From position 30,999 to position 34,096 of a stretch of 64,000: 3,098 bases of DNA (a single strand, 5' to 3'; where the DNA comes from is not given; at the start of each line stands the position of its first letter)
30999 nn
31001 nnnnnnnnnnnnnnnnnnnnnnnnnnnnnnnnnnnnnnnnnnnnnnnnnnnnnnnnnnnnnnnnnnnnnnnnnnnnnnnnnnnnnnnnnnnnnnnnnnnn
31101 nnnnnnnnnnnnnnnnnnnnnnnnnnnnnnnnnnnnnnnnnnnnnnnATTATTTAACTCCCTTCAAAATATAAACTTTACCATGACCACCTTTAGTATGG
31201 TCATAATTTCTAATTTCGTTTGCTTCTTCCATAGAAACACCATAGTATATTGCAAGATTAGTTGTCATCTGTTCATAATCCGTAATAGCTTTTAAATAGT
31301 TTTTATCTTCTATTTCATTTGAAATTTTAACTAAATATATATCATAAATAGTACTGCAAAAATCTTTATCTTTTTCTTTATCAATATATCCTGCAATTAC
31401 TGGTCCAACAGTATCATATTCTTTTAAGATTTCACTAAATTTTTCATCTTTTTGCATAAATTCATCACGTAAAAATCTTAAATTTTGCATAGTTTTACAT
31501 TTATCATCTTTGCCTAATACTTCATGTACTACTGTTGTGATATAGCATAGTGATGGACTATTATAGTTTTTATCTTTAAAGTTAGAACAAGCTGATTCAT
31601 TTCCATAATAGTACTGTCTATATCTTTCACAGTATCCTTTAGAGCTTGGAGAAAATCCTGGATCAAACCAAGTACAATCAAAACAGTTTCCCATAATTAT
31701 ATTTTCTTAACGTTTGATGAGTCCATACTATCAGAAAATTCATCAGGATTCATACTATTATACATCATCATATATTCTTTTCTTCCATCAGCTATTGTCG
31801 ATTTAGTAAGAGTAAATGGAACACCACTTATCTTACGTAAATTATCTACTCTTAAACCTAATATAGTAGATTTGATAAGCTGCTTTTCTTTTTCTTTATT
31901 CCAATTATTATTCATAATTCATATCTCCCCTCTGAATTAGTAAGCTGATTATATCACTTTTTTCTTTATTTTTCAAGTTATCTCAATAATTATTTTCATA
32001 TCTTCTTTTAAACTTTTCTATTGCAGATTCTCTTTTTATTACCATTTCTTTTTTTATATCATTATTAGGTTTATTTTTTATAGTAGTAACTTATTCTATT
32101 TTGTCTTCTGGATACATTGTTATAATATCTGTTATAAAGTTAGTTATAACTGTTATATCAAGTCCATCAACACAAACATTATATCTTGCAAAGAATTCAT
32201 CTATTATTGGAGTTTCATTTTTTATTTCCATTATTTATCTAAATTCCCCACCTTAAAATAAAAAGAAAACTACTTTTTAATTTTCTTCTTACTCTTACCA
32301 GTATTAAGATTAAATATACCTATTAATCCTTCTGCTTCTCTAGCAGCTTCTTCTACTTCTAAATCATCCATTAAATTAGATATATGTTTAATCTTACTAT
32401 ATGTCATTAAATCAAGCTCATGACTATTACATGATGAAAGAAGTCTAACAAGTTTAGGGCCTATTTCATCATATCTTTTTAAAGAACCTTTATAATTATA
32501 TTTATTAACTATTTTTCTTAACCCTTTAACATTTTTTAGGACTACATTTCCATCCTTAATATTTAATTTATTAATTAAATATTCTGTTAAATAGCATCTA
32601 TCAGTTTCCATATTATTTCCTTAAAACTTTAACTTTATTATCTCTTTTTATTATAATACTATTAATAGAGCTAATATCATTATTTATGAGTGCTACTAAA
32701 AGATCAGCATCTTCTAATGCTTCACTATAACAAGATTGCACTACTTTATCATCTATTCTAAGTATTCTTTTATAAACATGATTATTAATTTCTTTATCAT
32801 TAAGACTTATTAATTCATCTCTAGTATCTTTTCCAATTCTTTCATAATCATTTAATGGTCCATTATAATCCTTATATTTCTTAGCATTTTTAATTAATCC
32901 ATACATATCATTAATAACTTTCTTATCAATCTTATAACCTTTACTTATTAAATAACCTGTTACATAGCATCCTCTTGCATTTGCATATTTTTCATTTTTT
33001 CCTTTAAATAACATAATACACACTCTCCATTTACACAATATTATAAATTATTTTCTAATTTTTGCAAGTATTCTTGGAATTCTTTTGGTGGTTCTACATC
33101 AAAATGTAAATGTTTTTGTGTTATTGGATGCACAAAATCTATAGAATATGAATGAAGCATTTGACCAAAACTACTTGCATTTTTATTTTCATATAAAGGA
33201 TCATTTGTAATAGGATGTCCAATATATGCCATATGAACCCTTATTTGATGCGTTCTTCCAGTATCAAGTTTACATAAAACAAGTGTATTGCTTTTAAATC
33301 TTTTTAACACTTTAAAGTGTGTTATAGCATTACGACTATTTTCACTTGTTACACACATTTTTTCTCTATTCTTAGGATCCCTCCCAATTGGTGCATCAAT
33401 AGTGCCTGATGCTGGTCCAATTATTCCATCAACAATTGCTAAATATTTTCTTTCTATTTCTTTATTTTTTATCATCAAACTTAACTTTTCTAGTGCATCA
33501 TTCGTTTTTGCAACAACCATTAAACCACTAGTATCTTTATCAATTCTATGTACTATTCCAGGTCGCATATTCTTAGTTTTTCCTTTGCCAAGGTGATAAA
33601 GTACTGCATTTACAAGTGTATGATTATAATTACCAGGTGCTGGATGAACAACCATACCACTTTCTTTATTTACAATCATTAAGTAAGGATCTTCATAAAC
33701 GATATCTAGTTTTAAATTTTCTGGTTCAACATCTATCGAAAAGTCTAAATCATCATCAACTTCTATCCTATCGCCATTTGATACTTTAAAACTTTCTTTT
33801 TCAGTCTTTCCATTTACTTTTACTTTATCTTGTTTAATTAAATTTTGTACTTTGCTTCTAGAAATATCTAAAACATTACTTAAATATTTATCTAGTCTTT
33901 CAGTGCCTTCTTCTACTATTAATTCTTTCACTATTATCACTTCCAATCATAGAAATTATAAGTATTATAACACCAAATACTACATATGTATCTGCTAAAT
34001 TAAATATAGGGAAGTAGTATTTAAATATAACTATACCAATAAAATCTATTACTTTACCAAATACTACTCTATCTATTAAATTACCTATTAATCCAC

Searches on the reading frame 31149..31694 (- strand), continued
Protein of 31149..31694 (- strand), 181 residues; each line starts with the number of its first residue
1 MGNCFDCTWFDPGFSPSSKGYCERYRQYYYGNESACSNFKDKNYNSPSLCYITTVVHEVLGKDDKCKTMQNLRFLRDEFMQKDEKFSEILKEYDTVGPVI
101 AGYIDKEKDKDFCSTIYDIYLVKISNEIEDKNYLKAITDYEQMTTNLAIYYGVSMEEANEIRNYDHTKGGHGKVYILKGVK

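Call 102: search_protein_families(library=pfam, proteins=[L127:1396-2676:+, L134:916-2025:+, L135:2858-3973:+, L141:566-1636:+, L175:1088-1354:+, L169:3403-4302:+, L147:5475-5789:+, L128:2231-2809:+, L128:1507-2238:+, L149:6264-6740:+], max_evalue=0.001)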
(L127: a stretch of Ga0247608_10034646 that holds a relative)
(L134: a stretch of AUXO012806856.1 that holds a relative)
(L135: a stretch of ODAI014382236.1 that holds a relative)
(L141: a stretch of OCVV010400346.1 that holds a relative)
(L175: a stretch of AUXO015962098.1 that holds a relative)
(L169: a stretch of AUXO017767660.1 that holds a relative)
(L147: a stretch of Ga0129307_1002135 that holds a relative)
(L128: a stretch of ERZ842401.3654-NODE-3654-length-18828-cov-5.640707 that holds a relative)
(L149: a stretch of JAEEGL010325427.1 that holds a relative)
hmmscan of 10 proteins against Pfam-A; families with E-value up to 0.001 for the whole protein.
L127:1396-2676:+ (426 aa): 4 families
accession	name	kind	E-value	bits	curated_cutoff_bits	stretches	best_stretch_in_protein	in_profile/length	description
PF04539.22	Sigma70_r3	-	2e-23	82.7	25.3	1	272-340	1-69/78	Sigma-70 region 3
PF04542.20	Sigma70_r2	-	2.1e-23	82.3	24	1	193-262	1-70/71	Sigma-70 region 2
PF04545.22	Sigma70_r4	-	1.3e-19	69.9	24.1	1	361-414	1-50/50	Sigma-70, region 4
PF00140.25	Sigma70_r1_2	-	6.9e-16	58.4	22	1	155-187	1-33/34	Sigma-70 factor, region 1.2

L134:916-2025:+ (369 aa): 4 families
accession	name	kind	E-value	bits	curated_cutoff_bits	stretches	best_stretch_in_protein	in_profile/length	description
PF04542.20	Sigma70_r2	-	2.9e-19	69.1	24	1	137-200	1-64/71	Sigma-70 region 2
PF04539.22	Sigma70_r3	-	7.9e-18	64.8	25.3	1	218-292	3-77/78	Sigma-70 region 3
PF00140.25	Sigma70_r1_2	-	1.8e-08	34.6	22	1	99-130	1-32/34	Sigma-70 factor, region 1.2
PF04545.22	Sigma70_r4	-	7.6e-08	32.2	24.1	1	306-357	2-49/50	Sigma-70, region 4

L135:2858-3973:+ (371 aa): 4 families
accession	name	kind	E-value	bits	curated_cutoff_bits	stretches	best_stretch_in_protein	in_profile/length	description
PF04542.20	Sigma70_r2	-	6.1e-12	45.6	24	1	137-204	2-68/71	Sigma-70 region 2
PF04545.22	Sigma70_r4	-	2.9e-11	43.1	24.1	1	307-358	3-50/50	Sigma-70, region 4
PF04539.22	Sigma70_r3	-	7.3e-09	36.1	25.3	1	218-286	3-71/78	Sigma-70 region 3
PF00140.25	Sigma70_r1_2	-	3.3e-08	33.8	22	1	101-121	4-24/34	Sigma-70 factor, region 1.2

L141:566-1636:+ (356 aa): 3 families
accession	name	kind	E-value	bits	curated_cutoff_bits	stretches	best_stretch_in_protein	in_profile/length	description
PF04542.20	Sigma70_r2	-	5.6e-17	61.7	24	1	124-188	1-65/71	Sigma-70 region 2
PF04539.22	Sigma70_r3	-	1.7e-11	44.5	25.3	1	205-261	3-59/78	Sigma-70 region 3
PF04545.22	Sigma70_r4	-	5.5e-11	42.2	24.1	1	291-342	2-49/50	Sigma-70, region 4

L175:1088-1354:+ (88 aa): 1 family
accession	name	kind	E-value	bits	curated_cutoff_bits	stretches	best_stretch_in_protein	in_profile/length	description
PF00312.27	Ribosomal_S15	-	4.6e-34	116.8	31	1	7-87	1-81/81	Ribosomal protein S15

L169:3403-4302:+ (299 aa): 2 families
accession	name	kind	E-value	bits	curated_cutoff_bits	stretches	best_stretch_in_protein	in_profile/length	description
PF01509.24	TruB_N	-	8.2e-49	166.3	27.3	1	40-187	3-149/149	TruB family pseudouridylate synthase (N terminal domain)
PF16198.10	TruB_C_2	-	4.4e-07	30.4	29.3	1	188-231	1-44/66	tRNA pseudouridylate synthase B C-terminal domain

L147:5475-5789:+ (104 aa): 0 families

L128:2231-2809:+ (192 aa): 1 family
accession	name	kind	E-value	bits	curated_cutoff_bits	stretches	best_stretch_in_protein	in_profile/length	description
PF04079.22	SMC_ScpB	-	4.6e-57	192.5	27.4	1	6-164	2-159/160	Segregation and condensation complex subunit ScpB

L128:1507-2238:+ (243 aa): 1 family
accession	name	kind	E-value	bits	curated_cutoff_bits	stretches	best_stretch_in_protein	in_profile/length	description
PF02616.19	SMC_ScpA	-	3.8e-44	151.9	24.6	1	23-236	1-227/232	Segregation and condensation protein ScpA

L149:6264-6740:+ (158 aa): 1 family
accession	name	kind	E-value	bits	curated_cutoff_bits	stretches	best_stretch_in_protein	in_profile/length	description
PF02661.23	Fic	-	0.00027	22.1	24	1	39-121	2-91/93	Fic/DOC family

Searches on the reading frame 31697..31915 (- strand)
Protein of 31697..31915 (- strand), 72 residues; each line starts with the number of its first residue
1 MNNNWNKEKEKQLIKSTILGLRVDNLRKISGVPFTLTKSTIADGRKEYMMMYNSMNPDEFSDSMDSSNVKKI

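Call 3: search_protein_families(library=pfam, proteins=[window:31697-31915:-], max_evalue=1)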
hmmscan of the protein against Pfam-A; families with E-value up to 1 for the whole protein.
window:31697-31915:- (72 aa): 0 families

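Call 4: search_protein_families(library=padloc, proteins=[window:31697-31915:-], max_evalue=1)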
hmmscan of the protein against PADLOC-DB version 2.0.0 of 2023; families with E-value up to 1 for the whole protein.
window:31697-31915:- (72 aa): 0 families

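Call 5: search_protein_families(library=phrogs, proteins=[window:31697-31915:-], max_evalue=1)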
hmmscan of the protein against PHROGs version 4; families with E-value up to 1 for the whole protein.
window:31697-31915:- (72 aa): 1 family
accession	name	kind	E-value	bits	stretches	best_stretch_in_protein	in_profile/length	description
phrog_7762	-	unknown function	0.018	16.4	1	18-70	27-78/96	-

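Call 6: search_protein_families(library=ncbifam, proteins=[window:31697-31915:-], max_evalue=1)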
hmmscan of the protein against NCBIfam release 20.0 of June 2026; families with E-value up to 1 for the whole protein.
window:31697-31915:- (72 aa): 2 families
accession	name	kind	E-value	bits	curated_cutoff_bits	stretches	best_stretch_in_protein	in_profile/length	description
NF008675.0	PRK11688.1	equivalog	0.018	14.8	107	1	5-46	89-130/156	thioesterase family protein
NF009187.0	PRK12535.1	equivalog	0.2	11.2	290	1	3-55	133-185/197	RNA polymerase sigma factor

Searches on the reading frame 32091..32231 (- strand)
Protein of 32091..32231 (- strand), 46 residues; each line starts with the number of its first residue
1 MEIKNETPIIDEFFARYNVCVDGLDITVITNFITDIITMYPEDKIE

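Call 3: search_protein_families(library=pfam, proteins=[window:32091-32231:-], max_evalue=1)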
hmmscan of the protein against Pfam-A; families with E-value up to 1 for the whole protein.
window:32091-32231:- (46 aa): 0 families

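Call 4: search_protein_families(library=padloc, proteins=[window:32091-32231:-], max_evalue=1)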
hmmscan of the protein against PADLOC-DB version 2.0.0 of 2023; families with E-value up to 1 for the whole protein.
window:32091-32231:- (46 aa): 0 families

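Call 5: search_protein_families(library=phrogs, proteins=[window:32091-32231:-], max_evalue=1)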
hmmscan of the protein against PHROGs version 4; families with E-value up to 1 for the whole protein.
window:32091-32231:- (46 aa): 0 families

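Call 6: search_protein_families(library=ncbifam, proteins=[window:32091-32231:-], max_evalue=1)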
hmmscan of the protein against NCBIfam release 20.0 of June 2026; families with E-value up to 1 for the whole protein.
window:32091-32231:- (46 aa): 1 family
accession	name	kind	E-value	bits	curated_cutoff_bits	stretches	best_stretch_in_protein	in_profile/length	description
TIGR01972.1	NDH_I_M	subfamily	0.097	11.3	263.8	1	2-42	57-99/486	NADH-quinone oxidoreductase subunit M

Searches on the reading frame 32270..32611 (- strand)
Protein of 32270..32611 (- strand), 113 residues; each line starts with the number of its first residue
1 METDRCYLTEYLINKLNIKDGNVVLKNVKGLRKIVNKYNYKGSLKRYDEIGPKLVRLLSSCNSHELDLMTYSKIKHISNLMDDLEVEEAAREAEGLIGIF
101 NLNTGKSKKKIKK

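Call 3: search_protein_families(library=pfam, proteins=[window:32270-32611:-], max_evalue=1)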
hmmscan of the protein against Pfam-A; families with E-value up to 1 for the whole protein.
window:32270-32611:- (113 aa): 2 families
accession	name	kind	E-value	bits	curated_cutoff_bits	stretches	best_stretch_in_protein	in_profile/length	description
PF25505.1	ARM_CPL3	-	0.015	15.6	26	1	45-94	70-119/122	CPL3 ARM repeat domain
PF22872.1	DUF7018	-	0.025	15.2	27.8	1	19-84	37-101/116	Domain of unknown function (DUF7018)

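Call 4: search_protein_families(library=padloc, proteins=[window:32270-32611:-], max_evalue=1)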
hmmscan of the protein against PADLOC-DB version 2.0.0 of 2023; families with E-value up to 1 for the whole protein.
window:32270-32611:- (113 aa): 0 families

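Call 5: search_protein_families(library=phrogs, proteins=[window:32270-32611:-], max_evalue=1)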
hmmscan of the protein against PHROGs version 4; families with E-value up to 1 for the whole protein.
window:32270-32611:- (113 aa): 3 families
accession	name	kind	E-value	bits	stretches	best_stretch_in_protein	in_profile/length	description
phrog_37628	-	unknown function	0.095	13.8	1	24-65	47-88/116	-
phrog_5345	-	unknown function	0.096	14.2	1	21-87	14-79/104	-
phrog_28839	-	unknown function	0.17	13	1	6-87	36-116/168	-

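Call 6: search_protein_families(library=ncbifam, proteins=[window:32270-32611:-], max_evalue=1)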
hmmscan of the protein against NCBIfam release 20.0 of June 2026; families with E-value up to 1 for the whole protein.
window:32270-32611:- (113 aa): 0 families

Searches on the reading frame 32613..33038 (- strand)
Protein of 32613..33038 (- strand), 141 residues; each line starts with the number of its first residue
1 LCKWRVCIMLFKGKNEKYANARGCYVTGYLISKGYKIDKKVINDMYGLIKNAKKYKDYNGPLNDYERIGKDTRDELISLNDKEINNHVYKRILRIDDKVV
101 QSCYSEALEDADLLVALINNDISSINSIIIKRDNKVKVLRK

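Call 3: search_protein_families(library=pfam, proteins=[window:32613-33038:-], max_evalue=1)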
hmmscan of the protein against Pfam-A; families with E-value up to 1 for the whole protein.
window:32613-33038:- (141 aa): 0 families

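Call 4: search_protein_families(library=padloc, proteins=[window:32613-33038:-], max_evalue=1)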
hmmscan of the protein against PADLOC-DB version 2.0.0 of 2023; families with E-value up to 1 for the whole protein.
window:32613-33038:- (141 aa): 0 families

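Call 5: search_protein_families(library=phrogs, proteins=[window:32613-33038:-], max_evalue=1)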
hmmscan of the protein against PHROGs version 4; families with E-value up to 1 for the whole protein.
window:32613-33038:- (141 aa): 4 families
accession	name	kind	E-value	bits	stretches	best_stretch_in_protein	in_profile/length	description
phrog_37087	-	unknown function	0.0018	19.5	1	55-137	20-97/113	-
phrog_33924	-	unknown function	0.011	16.7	1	86-105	31-50/52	-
phrog_31635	-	unknown function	0.043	14.6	1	63-125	101-161/232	-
phrog_12628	-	unknown function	0.15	12.9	1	25-47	50-72/77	-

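Call 6: search_protein_families(library=ncbifam, proteins=[window:32613-33038:-], max_evalue=1)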
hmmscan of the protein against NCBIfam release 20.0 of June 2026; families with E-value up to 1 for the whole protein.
window:32613-33038:- (141 aa): 0 families

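Call 18: find_homologous_proteins(query=A1, max_evalue=0.01)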
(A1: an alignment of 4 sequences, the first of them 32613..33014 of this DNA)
Query A1 (4 sequences) (133 aa, profile of the alignment): 4 proteins with E <= 0.01 among 2006 candidates.
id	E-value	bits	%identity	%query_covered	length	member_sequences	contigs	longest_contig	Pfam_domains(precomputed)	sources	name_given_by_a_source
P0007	1.2e-54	202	98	100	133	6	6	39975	-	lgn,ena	-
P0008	1.2e-52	195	47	83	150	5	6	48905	-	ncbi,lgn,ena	-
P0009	9.4e-41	157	35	56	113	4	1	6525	-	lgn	-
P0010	7.0e-40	154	25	74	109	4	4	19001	-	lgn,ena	-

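Call 68: search_solved_structures(query=A1, max_evalue=1)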
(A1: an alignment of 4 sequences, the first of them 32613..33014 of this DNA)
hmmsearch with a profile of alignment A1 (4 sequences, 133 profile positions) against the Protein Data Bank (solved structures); distinct sequences matched with E-value up to 1: 3.
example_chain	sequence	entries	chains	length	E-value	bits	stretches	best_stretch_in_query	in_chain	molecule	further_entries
5cmn_A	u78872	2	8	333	0.28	14.6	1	20-97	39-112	Leucine-rich repeat transmembrane protein FLRT3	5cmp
4v2e_A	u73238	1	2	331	0.32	14.4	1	20-97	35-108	FIBRONECTIN LEUCINE RICH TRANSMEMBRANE PROTEIN 3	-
4yeb_B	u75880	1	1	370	0.39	14.1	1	20-97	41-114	Fibronectin leucine rich transmembrane protein 3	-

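Call 77: find_encoding_contigs(protein=P0008, flank=6000, max_places=6)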
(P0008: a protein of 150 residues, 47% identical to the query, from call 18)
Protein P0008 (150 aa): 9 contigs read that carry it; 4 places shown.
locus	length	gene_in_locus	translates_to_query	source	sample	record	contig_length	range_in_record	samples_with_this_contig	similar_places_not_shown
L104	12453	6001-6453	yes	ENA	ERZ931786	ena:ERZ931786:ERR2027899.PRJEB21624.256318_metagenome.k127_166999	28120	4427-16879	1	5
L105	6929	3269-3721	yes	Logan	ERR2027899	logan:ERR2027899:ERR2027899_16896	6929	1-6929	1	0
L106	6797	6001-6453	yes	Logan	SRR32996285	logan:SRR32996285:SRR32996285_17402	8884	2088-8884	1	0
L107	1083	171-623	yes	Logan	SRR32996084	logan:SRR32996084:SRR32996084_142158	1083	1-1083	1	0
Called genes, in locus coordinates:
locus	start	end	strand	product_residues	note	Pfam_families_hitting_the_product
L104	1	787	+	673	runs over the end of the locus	PF13361:UvrD_C (faint), PF00580:UvrD-helicase, PF13245:AAA_19, PF01443:Viral_helicase1 (faint), PF13538:UvrD_C_2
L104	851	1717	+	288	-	-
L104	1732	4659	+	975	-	PF02811:PHP, PF07733:DNA_pol3_alpha, PF17657:DNA_pol3_finger, PF14579:HHH_6, PF01336:tRNA_anti-codon (weak)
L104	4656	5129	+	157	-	PF01252:Peptidase_A8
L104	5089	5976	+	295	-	PF01479:S4, PF00849:PseudoU_synth_2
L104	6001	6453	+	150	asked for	-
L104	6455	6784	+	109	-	-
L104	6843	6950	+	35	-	-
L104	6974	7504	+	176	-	-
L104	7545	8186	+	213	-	-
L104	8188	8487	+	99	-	-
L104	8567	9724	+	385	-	PF01694:Rhomboid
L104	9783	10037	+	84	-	PF06135:IreB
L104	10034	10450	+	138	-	PF03652:RuvX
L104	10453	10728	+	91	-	PF06949:DUF1292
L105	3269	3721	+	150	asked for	-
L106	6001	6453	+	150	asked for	-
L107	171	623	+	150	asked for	-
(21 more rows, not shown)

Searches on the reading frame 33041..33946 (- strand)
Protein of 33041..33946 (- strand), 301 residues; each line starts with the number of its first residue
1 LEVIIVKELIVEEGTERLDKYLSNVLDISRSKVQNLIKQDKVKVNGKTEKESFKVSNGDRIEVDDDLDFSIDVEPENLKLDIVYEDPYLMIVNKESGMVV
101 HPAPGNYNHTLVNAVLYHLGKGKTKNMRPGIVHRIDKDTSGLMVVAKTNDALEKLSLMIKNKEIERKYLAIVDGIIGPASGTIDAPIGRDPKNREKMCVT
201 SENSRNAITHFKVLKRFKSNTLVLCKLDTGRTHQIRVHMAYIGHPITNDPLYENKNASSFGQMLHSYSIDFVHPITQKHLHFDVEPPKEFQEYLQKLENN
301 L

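Call 33: find_related_loci(query=window:33041-33946:-, collection=genome_contigs, flank=7000)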
Query window:33041-33946:- (301 aa) in genome_contigs; peptide patterns used: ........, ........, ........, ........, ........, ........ (x = any residue, [..] = any of these).
600 stretches matched a pattern (row limit reached: there are more); 563 encode a relative of the query (tblastn E <= 1e-3); the best 80 are kept; 80 distinct loci.
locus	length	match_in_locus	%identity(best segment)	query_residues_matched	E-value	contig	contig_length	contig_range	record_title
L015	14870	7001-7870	62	9-297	6e-114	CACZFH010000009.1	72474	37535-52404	MAG: uncultured Erysipelotrichaceae bacterium isolate RUG12568 genome assembly, contig: RUG12568_asm_9, whole genome sho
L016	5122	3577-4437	63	12-297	2e-112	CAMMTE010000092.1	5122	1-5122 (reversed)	MAG: uncultured Tenericutes bacterium isolate ERR4835846_bin.32_MetaWRAP_v1.1_MAG genome assembly, contig: NODE_5964_len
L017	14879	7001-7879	66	9-301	2e-129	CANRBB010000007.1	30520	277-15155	MAG: uncultured Bacilli bacterium isolate Lapin-016__bin61 genome assembly, contig: Lapin-016__NODE_1220_length_30520_co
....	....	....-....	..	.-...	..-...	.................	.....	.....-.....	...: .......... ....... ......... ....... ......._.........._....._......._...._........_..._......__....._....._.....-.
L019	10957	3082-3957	56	3-297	3e-104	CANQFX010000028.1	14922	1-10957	MAG: uncultured Bacilli bacterium isolate Lapin-008__bin25 genome assembly, contig: Lapin-008__NODE_4314_length_14922_co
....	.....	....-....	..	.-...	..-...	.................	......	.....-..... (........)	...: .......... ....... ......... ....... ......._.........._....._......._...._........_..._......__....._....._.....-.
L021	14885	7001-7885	54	1-298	9e-102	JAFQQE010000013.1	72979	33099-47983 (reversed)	MAG: Bacilli bacterium isolate RGIG2050 Goat_Colon-2__c453, whole genome shotgun sequence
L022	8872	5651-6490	56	17-296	9e-100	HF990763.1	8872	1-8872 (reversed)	Clostridium sp. CAG:1193 genomic scaffold, scf14, whole genome shotgun sequence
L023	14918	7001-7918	50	1-300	2e-93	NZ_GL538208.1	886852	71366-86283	Megasphaera micronuciformis F0359 Scfld98, whole genome shotgun sequence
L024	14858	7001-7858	54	17-299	5e-91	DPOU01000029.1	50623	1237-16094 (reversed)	MAG TPA_asm: Acholeplasmatales bacterium isolate UBA11505 contig_890, whole genome shotgun sequence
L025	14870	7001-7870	50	12-298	2e-90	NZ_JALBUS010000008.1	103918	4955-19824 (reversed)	Absicoccus intestinalis strain Cla-KB-P134 seq8, whole genome shotgun sequence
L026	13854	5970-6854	51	12-300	8e-90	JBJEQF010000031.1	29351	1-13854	MAG: Acutalibacteraceae bacterium isolate LOHA29_bin.022 NODE_693_length_29351_cov_10.069156, whole genome shotgun seque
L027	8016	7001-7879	50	8-297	5e-90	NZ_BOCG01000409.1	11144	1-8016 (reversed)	Lactobacillus nasalidis strain YZ01 sequence409, whole genome shotgun sequence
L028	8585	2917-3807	51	8-301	4e-90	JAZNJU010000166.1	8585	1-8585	MAG: Clostridia bacterium isolate T1900044679_TS20190145.MAGScoT_cleanbin_000010 SGB_1662_k141_2034738, whole genome sho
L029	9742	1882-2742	54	17-300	5e-90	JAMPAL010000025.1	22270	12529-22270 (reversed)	MAG: Anaeroplasma bactoclasticum isolate NALB_7813_16 Scaffold_#25__SCF_025___22270_bp, whole genome shotgun sequence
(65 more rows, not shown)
